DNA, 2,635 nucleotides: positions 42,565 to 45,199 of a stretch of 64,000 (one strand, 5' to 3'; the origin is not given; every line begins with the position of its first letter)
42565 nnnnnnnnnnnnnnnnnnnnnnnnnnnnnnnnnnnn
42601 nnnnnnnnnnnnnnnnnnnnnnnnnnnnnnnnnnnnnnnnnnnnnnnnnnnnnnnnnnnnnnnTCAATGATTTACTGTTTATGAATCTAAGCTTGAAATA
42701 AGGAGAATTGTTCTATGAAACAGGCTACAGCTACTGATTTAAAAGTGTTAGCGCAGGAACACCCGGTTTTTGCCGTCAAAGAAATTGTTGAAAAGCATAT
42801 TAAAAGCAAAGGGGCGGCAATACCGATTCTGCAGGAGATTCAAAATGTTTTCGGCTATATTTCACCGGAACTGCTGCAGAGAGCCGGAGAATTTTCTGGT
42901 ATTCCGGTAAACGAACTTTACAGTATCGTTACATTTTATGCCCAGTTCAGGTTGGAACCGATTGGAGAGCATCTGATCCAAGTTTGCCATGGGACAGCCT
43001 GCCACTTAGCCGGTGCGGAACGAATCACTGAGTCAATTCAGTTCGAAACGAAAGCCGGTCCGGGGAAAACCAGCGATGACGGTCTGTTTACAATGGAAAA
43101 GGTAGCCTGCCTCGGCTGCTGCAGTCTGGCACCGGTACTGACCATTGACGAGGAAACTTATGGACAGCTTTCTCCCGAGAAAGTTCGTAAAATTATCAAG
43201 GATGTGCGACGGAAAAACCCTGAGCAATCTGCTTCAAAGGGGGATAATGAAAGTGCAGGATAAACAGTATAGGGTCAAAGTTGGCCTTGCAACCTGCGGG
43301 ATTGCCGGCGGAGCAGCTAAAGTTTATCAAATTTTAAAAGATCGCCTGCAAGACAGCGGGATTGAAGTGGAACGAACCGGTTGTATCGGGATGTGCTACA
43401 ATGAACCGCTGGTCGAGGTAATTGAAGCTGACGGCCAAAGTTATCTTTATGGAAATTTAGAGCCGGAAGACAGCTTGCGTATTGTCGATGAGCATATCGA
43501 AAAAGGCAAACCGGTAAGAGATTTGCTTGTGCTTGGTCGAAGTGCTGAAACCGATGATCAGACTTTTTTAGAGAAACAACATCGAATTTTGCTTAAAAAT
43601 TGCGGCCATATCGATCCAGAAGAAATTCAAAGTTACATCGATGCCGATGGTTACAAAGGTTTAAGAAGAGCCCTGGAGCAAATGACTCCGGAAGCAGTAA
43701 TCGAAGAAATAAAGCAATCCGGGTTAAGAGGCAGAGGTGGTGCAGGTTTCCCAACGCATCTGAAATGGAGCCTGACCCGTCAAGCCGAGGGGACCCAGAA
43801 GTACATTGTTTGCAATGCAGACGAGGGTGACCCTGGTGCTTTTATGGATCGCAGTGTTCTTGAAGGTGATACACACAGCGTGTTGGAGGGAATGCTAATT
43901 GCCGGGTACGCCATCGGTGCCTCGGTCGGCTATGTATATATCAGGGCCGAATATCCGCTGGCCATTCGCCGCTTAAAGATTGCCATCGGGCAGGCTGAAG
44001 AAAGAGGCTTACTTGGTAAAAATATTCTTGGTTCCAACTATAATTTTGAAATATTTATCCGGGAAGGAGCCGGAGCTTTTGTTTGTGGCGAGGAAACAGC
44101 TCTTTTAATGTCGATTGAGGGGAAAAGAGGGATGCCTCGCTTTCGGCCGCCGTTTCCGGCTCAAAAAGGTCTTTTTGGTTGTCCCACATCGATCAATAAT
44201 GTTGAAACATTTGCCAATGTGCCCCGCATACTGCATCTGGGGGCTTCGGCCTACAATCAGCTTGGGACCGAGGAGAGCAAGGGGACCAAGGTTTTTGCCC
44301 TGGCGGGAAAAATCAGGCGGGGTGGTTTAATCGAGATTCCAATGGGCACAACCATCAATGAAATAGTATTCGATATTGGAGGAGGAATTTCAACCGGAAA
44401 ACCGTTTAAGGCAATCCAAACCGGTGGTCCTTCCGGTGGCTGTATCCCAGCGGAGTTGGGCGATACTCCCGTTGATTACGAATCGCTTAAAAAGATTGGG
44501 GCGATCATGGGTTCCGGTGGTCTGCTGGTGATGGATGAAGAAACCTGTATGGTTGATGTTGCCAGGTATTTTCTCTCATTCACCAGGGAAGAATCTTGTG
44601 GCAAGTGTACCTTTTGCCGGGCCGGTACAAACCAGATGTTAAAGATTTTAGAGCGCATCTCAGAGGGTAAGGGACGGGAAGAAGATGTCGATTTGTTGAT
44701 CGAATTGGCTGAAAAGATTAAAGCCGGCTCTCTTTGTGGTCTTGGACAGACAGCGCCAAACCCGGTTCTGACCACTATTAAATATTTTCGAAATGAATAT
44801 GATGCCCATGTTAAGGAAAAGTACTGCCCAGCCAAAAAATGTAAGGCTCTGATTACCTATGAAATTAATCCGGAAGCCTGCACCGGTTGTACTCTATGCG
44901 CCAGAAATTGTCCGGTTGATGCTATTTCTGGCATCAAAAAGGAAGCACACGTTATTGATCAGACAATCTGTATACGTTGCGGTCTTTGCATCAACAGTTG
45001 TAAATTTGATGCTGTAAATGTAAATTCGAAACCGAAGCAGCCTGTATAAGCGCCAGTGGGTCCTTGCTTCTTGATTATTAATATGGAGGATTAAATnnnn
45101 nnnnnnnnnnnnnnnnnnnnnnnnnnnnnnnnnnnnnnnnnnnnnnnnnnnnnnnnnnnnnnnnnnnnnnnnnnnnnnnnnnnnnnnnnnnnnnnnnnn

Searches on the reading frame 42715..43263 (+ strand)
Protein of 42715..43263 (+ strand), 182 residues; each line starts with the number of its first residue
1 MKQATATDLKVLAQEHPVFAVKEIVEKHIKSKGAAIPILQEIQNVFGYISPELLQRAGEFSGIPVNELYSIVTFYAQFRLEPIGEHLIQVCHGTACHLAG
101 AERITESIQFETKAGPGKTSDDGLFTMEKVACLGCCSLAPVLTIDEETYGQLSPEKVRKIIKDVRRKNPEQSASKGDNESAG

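Call 51: search_protein_families(library=pfam, proteins=[window:42715-43263:+], max_evalue=0.00001)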
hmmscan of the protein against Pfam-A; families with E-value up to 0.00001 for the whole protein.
window:42715-43263:+ (182 aa): 1 family
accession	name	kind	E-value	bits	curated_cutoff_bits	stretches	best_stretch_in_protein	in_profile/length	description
PF01257.25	2Fe-2S_thioredx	-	7.9e-48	162.4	24.8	1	21-164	1-144/145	Thioredoxin-like [2Fe-2S] ferredoxin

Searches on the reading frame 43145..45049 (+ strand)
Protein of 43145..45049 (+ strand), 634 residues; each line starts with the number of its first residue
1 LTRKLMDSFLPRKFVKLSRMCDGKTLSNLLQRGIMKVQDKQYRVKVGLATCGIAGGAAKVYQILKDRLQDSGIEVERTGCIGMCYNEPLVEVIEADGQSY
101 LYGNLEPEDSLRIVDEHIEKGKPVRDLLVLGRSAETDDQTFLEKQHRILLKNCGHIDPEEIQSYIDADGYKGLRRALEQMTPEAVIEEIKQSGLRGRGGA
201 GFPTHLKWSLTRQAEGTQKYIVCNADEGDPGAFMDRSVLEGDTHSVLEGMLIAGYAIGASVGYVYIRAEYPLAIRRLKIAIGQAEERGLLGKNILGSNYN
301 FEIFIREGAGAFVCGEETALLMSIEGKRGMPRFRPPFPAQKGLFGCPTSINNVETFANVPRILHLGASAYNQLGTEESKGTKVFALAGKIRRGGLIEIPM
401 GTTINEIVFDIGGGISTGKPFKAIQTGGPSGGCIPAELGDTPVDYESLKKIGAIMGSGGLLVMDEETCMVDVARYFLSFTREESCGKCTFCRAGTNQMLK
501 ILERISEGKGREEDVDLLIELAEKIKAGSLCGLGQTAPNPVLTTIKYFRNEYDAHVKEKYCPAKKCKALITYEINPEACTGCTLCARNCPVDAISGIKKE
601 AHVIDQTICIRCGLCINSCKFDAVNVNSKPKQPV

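Call 51: search_protein_families(library=pfam, proteins=[window:43145-45049:+], max_evalue=0.00001)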
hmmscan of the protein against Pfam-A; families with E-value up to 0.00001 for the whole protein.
window:43145-45049:+ (634 aa): 6 families
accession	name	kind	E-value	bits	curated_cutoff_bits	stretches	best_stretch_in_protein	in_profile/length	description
PF01512.22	Complex1_51K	-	6.3e-48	162.9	31.2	1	189-361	1-150/150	Nuo51 FMN-binding domain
PF10589.14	NADH_4Fe-4S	-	5.3e-34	116.4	23.5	1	471-555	1-85/85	NADH-ubiquinone oxidoreductase-F iron-sulfur binding region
PF00037.32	Fer4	-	1.1e-10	41.3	21.1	1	572-595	1-24/24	4Fe-4S binding domain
PF14697.11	Fer4_21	-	6.9e-07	29.7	35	0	572-594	34-57/59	4Fe-4S dicluster domain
PF12838.12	Fer4_7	-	1.7e-06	28.8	27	0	579-623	2-52/52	4Fe-4S dicluster domain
PF12837.12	Fer4_6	-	3.1e-06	27.3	25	0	573-594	3-24/24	4Fe-4S binding domain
